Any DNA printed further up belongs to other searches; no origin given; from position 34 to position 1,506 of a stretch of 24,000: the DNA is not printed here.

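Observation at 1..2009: Start of an eCIS-type contractile injection operon (DUF4255, sheath, tube) facing the hydrolase/KAP operon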

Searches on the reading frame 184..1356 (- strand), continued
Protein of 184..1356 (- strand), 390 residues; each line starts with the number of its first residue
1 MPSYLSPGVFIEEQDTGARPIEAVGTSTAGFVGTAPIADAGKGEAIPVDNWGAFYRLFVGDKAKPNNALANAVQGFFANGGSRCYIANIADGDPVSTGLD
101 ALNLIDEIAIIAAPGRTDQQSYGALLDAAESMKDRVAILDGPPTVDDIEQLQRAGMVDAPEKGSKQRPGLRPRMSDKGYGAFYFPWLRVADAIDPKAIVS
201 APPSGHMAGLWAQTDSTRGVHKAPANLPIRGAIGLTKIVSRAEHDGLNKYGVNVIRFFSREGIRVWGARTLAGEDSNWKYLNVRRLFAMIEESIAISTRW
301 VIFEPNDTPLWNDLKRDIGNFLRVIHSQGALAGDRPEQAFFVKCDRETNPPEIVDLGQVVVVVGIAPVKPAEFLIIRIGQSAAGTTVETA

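Call 61: search_dna_similar(query=window:184-1356:-, collection=plasmids, mode=protein, max_rows=15)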
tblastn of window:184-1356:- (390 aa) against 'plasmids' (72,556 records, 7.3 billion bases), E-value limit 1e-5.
Records with a match: 185; places in all: 285; records where one place covers at least 80% of the query: 130.
Best place of each record, by identity: <60% 185.
By first word of the organism name: Streptomyces 33; Serratia 33; Escherichia 15; Zymomonas 11; Klebsiella 9; Deinococcus 6; Enterobacter 6; Paracoccus 5; Ensifer 4; Chromobacterium 4; and 40 more.
By predicted mobility (MOB-suite, as given by PLSDB): non-mobilizable 113; conjugative 55; mobilizable 17.
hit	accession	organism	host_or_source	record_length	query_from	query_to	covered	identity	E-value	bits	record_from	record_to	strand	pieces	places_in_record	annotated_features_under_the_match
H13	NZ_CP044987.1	Deinococcus sp. AJ005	single cell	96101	1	380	97%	52.7%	1e-127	412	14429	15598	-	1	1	phage tail sheath C-terminal domain-containing protein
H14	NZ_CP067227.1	Paracoccus sp. MC1862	pure cultures of bacteria,river bed soil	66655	1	383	98%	51.0%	3e-113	370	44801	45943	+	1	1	phage tail sheath family protein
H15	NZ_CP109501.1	Streptomyces sp. NBC_01426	-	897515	1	385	99%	45.8%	2e-71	324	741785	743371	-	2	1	phage tail sheath subtilisin-like domain-containing protein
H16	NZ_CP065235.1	Streptomyces clavuligerus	cell culture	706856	1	384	98%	45.4%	5e-72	324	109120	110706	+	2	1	phage tail sheath subtilisin-like domain-containing protein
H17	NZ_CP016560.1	Streptomyces clavuligerus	-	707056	1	384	98%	45.4%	5e-72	324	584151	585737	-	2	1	phage tail sheath subtilisin-like domain-containing protein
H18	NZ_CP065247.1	Streptomyces clavuligerus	cell culture,lab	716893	1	384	98%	45.4%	5e-72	324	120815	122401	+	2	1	phage tail sheath subtilisin-like domain-containing protein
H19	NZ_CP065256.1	Streptomyces clavuligerus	cell culture,lab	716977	1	384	98%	45.4%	5e-72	324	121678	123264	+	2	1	phage tail sheath subtilisin-like domain-containing protein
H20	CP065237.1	Streptomyces clavuligerus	cell culture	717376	1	384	98%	45.4%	5e-72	324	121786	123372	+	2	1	phage tail sheath subtilisin-like domain-containing protein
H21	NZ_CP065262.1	Streptomyces clavuligerus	cell culture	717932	1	384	98%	45.4%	5e-72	324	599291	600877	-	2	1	phage tail sheath subtilisin-like domain-containing protein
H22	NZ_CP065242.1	Streptomyces clavuligerus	cell culture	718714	1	384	98%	45.4%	5e-72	324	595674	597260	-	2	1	phage tail sheath subtilisin-like domain-containing protein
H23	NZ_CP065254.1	Streptomyces clavuligerus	cell culture,lab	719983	1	384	98%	45.4%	5e-72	324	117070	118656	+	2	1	phage tail sheath subtilisin-like domain-containing protein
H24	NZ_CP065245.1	Streptomyces clavuligerus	cell culture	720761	1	384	98%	45.4%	5e-72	324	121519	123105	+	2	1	phage tail sheath subtilisin-like domain-containing protein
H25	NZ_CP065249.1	Streptomyces clavuligerus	cell culture,lab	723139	1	384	98%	45.4%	5e-72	324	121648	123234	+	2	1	phage tail sheath subtilisin-like domain-containing protein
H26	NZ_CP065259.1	Streptomyces clavuligerus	cell culture,lab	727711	1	384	98%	45.4%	5e-72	324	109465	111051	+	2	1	phage tail sheath subtilisin-like domain-containing protein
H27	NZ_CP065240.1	Streptomyces clavuligerus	cell culture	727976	1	384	98%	45.4%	5e-72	324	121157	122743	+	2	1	phage tail sheath subtilisin-like domain-containing protein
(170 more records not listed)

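Call 62: get_annotated_region(hit=H14, flank=14000)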
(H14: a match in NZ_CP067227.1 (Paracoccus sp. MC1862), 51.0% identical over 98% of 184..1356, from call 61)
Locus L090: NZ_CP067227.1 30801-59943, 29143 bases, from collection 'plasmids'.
description: Paracoccus sp. MC1862 plasmid unnamed2, complete sequence
organism: Paracoccus sp. MC1862 (NCBI taxid 2760307)
taxonomy: Bacteria; Pseudomonadota; Alphaproteobacteria; Rhodobacterales; Paracoccaceae; Paracoccus; Paracoccus sp. MC1862
host: -; source: pure cultures of bacteria,river bed soil; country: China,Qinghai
typing (MOB-suite, as given by PLSDB): non-mobilizable
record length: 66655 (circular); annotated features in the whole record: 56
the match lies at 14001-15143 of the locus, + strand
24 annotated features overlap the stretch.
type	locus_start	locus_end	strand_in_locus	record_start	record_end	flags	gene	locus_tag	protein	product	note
CDS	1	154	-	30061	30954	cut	-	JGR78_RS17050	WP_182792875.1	LysR substrate-binding domain-containing protein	-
CDS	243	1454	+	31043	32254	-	-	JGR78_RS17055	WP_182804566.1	acyl-CoA dehydrogenase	-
CDS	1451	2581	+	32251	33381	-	-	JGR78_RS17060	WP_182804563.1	CoA transferase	-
CDS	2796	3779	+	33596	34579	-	-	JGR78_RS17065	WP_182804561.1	tripartite tricarboxylate transporter substrate-binding protein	-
CDS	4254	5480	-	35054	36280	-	-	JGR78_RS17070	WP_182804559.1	PHB depolymerase family esterase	-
CDS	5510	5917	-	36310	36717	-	-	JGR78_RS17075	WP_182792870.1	CopG family transcriptional regulator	-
CDS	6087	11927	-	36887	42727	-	-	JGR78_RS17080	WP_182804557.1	peroxidase family protein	-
CDS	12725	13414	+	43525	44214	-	-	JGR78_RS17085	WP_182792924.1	hypothetical protein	-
CDS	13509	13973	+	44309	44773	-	-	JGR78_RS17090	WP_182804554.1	hypothetical protein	-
CDS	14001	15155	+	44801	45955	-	-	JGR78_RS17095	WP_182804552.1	phage tail sheath family protein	-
CDS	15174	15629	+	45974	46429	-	-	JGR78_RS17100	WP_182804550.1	phage tail protein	-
CDS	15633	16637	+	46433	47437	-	-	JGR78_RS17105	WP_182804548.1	hypothetical protein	-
CDS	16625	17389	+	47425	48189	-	-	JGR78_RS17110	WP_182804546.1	hypothetical protein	-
CDS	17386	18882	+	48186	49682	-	-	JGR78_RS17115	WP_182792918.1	phage baseplate assembly protein V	-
CDS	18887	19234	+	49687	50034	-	-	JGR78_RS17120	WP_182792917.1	hypothetical protein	-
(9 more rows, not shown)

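Call 63: get_annotated_region(hit=H13, flank=14000)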
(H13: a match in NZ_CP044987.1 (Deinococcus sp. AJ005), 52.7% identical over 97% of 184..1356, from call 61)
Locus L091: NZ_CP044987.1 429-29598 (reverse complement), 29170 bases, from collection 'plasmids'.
description: Deinococcus sp. AJ005 plasmid p96k, complete sequence
organism: Deinococcus sp. AJ005 (NCBI taxid 2652443)
taxonomy: Bacteria; Deinococcota; Deinococci; Deinococcales; Deinococcaceae; Deinococcus; Deinococcus sp. AJ005
host: -; source: single cell; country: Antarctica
typing (MOB-suite, as given by PLSDB): non-mobilizable
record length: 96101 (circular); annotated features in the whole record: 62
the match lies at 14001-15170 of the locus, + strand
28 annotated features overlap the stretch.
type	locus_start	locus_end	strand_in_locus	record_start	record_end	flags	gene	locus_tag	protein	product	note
CDS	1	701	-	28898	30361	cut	-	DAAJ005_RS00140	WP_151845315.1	hypothetical protein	-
CDS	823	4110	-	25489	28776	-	-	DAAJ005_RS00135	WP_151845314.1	AAA domain-containing protein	-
CDS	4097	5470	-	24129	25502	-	-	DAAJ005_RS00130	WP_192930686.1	hypothetical protein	-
CDS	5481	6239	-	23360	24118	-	-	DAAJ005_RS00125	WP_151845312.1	protein phosphatase 2C domain-containing protein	-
CDS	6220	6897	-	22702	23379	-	-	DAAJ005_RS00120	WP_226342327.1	VWA domain-containing protein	-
CDS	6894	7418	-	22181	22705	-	-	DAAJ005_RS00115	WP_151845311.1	hypothetical protein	-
CDS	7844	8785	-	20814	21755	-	-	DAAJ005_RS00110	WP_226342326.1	tyrosine-type recombinase/integrase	GO:0015074 - DNA integration [Evidence IEA]; GO:0006310 - DNA recombination [Evidence IEA]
CDS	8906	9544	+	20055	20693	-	-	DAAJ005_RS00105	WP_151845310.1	type IV toxin-antitoxin system AbiEi family antitoxin domain-containing protein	-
CDS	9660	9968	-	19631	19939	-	-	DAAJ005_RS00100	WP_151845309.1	HNH endonuclease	-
CDS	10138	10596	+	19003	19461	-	-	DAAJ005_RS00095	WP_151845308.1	helix-turn-helix domain-containing protein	-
CDS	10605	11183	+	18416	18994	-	-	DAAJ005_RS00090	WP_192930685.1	PIN domain-containing protein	-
CDS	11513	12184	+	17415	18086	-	-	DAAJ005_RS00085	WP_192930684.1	AAA family ATPase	-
CDS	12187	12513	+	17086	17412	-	-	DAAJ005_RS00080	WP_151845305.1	hypothetical protein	-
CDS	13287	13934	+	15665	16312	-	-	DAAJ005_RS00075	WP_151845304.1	carboxypeptidase-like regulatory domain-containing protein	-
CDS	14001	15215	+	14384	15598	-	-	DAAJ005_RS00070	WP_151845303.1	phage tail sheath C-terminal domain-containing protein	-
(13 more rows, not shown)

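Call 95: search_solved_structures(query=A5, max_evalue=10)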
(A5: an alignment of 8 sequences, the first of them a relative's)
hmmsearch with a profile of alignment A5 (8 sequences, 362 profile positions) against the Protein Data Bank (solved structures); distinct sequences matched with E-value up to 10: 0.

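Call 96: search_protein_families(library=pfam, alignment_id=A5, max_evalue=1)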
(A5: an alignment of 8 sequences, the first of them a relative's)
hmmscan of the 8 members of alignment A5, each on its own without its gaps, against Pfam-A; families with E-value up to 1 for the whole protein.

A. member 1, L001:11682-12572:+ (296 aa): 0 families

B. families by the number of members that match (of 8 scanned): 0 families

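Call 97: search_solved_structures(query=L001:15845-18397:+, max_evalue=0.01)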
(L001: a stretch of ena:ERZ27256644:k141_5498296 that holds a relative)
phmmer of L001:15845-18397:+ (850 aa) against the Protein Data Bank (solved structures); distinct sequences matched with E-value up to 0.01: 1.
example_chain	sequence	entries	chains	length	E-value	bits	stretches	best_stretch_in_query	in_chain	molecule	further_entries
9gtp_1K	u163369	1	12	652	7.5e-51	176.4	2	132-467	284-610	Baseplate protein J-like domain-containing protein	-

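Call 98: search_solved_structures(query=L001:11191-11685:+, max_evalue=0.01)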
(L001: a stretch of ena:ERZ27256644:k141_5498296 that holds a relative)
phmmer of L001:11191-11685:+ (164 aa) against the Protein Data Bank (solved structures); distinct sequences matched with E-value up to 0.01: 14.
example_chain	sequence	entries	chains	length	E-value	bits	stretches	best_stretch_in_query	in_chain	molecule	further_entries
6j0b_a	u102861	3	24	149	1.4e-15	60.7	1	28-157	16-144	Pvc1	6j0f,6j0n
7b5h_AN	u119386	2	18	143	1.1e-13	54.5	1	31-157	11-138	All3324 protein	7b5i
6rao_A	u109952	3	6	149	1.1e-13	54.5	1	27-157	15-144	Afp1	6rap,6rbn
9qgl_1A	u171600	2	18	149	1.6e-13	54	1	27-157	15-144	Phage tail protein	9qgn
7adz_1a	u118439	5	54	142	5.8e-12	48.9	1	29-157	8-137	Phage tail protein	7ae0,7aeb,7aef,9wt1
9rce_I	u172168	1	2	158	7.1e-12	48.6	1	39-159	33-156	Conserved hypothetical phage tail region protein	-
9r9h_B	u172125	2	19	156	1.9e-10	43.9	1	41-158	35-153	Phage tail protein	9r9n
7aeb_Y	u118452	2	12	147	3.5e-10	43.1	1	38-158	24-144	Phospholipid/glycerol acyltransferase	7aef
9gtp_a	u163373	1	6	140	4.4e-08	36.3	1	41-153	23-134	Phage tail protein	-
7b5h_AM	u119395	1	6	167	1.1e-07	34.9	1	104-159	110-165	All3323 protein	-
6j0n_n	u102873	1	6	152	2.8e-05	27.1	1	21-156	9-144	Pvc5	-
6rao_F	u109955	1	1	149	0.00054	23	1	28-157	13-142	Afp5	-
9qgl_5A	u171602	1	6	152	0.00056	22.9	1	36-157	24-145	Phage tail protein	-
8bl4_v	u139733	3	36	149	0.00081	22.4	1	22-157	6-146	Phage tail protein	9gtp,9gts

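Call 103: search_dna_similar(query=L001:15845-18397:+, collection=phages, mode=protein, max_rows=8)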
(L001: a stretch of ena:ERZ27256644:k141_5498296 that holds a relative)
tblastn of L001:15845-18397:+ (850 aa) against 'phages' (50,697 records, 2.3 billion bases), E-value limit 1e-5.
Records with a match: 12; places in all: 12; records where one place covers at least 80% of the query: 0.
Best place of each record, by identity: <60% 12.
By first word of the organism name: Phage 7; Streptomyces 4; Bacteriophage 1.
By host as written in the record: Homo sapiens 6; Streptomyces lividans JI 1326 2; Streptomyces sp. 5a 2; bacteria 1; - 1.
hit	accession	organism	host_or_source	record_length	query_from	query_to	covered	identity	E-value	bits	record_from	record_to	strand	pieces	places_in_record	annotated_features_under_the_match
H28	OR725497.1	Streptomyces phage LuckySocke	Streptomyces lividans JI 1326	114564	21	464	52%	24.3%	2e-8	65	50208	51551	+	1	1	98: baseplate J protein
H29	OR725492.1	Streptomyces phage Alone3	Streptomyces lividans JI 1326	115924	21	464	52%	24.3%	2e-8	65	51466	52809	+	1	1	100: baseplate J protein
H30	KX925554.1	Streptomyces phage BRock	Streptomyces sp. 5a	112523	21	479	54%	23.2%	6e-11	73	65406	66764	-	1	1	baseplate assembly protein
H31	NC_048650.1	Streptomyces phage BRock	Streptomyces sp. 5a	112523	21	479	54%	23.2%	6e-11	73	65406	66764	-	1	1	baseplate protein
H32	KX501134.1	Phage DP-2017a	Homo sapiens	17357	21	332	37%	23.0%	2e-7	61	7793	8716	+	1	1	baseplate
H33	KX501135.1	Phage DP-2017a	Homo sapiens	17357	21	332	37%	23.0%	2e-7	61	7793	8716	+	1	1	baseplate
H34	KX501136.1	Phage DP-2017a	Homo sapiens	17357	21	332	37%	23.0%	2e-7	61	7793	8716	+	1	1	baseplate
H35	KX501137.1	Phage DP-2017a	Homo sapiens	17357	21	332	37%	23.0%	2e-7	61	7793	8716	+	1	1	baseplate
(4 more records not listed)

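Call 104: find_encoding_contigs(protein=P0094, flank=10000, max_places=1)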
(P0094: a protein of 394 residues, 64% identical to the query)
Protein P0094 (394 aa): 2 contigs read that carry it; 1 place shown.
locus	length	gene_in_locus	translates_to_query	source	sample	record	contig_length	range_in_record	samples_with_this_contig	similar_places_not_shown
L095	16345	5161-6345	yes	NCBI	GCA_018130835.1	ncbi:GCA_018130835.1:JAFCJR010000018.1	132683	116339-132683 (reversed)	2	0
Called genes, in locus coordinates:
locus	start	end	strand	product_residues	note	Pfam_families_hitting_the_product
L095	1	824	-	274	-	PF13356:Arm-DNA-bind_3, PF22022:Phage_int_M (weak)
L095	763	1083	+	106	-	PF02384:N6_Mtase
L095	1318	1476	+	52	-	-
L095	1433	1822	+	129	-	-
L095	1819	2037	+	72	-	-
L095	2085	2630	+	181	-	-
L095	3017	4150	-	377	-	-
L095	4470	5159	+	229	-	-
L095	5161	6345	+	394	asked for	PF04984:Phage_sheath_1, PF17482:Phage_sheath_1C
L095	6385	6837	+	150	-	PF06841:Phage_T4_gp19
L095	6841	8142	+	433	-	-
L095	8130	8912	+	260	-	PF19266:CIS_tube (weak)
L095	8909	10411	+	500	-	PF05954:Phage_GPD, PF24032:YQBQ (faint), PF04717:Phage_base_V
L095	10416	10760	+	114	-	-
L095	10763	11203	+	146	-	PF04965:GPW_gp25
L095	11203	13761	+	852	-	PF04865:Baseplate_J (faint)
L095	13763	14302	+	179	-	PF09684:Tail_P2_I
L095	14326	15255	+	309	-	PF03498:CDtoxinA (faint), PF14200:RicinB_lectin_2, PF00652:Ricin_B_lectin, PF14200:RicinB_lectin_2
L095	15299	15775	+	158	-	-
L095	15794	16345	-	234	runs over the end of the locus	-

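Call 105: find_encoding_contigs(protein=P0049, flank=10000, max_places=1)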
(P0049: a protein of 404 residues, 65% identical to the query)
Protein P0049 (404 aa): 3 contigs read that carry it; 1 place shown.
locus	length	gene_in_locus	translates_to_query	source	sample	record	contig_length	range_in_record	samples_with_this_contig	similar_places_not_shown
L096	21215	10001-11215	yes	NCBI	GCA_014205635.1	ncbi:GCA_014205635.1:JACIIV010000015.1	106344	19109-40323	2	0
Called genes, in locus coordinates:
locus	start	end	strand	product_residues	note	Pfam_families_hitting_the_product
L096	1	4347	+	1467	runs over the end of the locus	PF00535:Glycos_transf_2, PF13641:Glyco_tranf_2_3, PF13632:Glyco_trans_2_3, PF03552:Cellulose_synt, PF07238:PilZ, PF03170:CBM_BcsB_1st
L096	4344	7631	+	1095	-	PF00515:TPR_1 (faint), PF07719:TPR_2 (faint), PF13181:TPR_8 (faint), PF13432:TPR_16 (faint), PF13428:TPR_14 (faint), PF13431:TPR_17 (faint), PF14559:TPR_19 (weak), PF05420:BCSC_C, +1 more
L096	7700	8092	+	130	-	PF03500:Cellsynth_D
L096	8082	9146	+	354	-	PF01270:Glyco_hydro_8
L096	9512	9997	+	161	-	PF13620:CarboxypepD_reg (weak)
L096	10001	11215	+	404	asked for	PF04984:Phage_sheath_1, PF17482:Phage_sheath_1C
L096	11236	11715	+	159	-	PF06841:Phage_T4_gp19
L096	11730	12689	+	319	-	-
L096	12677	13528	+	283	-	-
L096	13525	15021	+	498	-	PF05954:Phage_GPD (weak), PF04717:Phage_base_V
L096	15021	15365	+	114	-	-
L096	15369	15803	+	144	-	PF04965:GPW_gp25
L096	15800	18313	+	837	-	PF04865:Baseplate_J (faint)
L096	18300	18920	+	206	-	-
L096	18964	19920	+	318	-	PF03793:PASTA (weak)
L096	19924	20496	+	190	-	-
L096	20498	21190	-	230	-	-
